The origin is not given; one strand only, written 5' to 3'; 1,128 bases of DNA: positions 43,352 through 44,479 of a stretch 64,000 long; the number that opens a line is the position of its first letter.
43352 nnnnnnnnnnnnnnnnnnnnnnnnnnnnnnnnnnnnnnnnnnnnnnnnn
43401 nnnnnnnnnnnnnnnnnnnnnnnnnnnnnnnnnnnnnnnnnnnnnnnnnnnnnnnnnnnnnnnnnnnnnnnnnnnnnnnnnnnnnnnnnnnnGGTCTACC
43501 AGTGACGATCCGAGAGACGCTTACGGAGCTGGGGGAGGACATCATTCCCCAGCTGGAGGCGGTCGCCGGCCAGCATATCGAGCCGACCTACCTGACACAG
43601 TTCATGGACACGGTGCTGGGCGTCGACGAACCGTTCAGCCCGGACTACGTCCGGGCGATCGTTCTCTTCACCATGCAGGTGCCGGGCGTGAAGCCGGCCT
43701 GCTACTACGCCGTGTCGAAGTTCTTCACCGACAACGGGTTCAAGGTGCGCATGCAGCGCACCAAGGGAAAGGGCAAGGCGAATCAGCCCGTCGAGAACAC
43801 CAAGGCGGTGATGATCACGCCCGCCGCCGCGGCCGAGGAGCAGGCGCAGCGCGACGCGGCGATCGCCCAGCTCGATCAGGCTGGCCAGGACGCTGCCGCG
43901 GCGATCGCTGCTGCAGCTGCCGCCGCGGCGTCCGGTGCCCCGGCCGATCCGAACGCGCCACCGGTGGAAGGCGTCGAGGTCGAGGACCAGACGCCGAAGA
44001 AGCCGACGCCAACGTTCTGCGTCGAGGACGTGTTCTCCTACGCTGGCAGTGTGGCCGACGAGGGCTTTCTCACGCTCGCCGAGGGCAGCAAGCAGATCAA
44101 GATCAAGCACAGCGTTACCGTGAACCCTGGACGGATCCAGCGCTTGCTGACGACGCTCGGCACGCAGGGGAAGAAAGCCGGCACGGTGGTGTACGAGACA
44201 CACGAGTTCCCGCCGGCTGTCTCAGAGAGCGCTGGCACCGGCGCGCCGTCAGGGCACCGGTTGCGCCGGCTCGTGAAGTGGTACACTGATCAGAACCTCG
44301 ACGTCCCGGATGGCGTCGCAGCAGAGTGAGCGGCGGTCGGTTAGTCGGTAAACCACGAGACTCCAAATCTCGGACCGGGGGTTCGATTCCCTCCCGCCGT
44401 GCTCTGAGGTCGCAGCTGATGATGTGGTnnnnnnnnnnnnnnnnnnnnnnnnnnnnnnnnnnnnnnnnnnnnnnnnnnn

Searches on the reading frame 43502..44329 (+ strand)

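Call 78: search_protein_families(library=pfam, proteins=[window:43502-44329:+], max_evalue=0.01)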
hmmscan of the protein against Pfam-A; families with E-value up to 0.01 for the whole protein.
window:43502-44329:+ (275 aa): 1 family
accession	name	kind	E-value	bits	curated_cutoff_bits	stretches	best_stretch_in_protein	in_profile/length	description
PF03747.19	ADP_ribosyl_GH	-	0.0017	18.5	26.2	1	108-151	140-183/287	ADP-ribosylglycohydrolase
